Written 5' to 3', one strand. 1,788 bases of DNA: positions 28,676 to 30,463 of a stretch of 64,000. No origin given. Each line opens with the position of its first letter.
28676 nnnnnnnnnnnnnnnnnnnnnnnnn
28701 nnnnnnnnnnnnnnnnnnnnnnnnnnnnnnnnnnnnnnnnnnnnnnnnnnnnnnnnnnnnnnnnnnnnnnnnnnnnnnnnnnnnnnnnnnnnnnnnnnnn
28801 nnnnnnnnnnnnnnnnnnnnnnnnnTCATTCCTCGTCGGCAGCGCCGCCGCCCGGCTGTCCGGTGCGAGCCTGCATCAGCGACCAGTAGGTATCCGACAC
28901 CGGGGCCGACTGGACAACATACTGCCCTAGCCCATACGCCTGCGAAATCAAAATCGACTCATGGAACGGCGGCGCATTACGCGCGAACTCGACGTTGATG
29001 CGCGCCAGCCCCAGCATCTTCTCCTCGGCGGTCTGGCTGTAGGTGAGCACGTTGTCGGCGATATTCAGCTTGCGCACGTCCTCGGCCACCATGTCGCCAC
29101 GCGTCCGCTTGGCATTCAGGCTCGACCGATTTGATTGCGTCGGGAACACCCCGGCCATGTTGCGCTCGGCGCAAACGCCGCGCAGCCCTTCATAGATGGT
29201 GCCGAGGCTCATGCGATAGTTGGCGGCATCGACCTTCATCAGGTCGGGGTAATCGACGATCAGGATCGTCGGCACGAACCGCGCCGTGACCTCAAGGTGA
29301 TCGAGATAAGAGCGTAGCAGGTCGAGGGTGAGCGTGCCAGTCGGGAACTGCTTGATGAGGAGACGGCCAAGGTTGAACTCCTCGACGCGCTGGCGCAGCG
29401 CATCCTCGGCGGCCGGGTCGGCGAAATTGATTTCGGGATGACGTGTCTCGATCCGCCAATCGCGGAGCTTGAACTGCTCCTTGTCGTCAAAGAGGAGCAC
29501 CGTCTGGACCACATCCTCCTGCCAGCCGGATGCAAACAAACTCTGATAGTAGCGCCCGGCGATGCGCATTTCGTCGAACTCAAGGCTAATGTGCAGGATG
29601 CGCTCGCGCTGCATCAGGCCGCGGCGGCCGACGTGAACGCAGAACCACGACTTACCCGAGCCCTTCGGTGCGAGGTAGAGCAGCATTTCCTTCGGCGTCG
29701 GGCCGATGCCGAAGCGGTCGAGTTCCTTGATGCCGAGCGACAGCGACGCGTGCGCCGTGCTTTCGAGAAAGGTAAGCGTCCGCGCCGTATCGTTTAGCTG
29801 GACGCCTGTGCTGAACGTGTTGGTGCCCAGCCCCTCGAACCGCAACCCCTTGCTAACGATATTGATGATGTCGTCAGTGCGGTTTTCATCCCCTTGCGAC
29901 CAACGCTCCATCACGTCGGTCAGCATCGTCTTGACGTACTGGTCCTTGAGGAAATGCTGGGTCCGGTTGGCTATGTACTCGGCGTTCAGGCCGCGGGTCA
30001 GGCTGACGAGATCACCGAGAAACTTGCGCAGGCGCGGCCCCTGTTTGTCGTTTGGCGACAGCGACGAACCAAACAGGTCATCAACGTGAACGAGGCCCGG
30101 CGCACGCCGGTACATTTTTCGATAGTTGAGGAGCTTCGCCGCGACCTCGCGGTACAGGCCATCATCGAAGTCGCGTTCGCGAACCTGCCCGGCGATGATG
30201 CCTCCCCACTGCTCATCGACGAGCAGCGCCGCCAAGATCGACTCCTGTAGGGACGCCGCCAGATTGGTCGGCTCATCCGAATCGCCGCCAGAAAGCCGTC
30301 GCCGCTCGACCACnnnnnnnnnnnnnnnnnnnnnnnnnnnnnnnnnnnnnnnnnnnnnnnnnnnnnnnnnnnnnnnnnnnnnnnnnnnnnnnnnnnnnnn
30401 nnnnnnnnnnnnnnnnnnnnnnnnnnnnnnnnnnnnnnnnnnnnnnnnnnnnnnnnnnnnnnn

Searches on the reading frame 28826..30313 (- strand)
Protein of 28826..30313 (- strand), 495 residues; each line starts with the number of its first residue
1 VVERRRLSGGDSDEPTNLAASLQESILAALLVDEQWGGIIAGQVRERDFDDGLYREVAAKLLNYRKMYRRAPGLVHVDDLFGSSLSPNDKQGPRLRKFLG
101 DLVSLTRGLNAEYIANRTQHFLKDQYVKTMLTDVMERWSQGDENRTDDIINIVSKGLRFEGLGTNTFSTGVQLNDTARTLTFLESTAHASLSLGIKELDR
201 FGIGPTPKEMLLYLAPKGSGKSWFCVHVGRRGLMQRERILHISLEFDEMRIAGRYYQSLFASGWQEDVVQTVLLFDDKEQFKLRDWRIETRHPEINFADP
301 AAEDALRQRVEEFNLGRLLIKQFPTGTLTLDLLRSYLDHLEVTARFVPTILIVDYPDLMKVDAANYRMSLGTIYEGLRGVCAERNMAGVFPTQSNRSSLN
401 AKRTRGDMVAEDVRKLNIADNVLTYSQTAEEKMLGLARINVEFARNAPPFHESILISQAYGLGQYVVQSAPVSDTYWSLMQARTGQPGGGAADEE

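Call 30: search_protein_families(library=pfam, proteins=[window:28826-30313:-], max_evalue=0.001)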
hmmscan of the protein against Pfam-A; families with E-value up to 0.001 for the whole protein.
window:28826-30313:- (495 aa): 1 family
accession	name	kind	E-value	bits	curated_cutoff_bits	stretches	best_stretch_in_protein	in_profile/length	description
PF03796.21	DnaB_C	-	0.00014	21.8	27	0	191-399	2-183/255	DnaB-like helicase C terminal domain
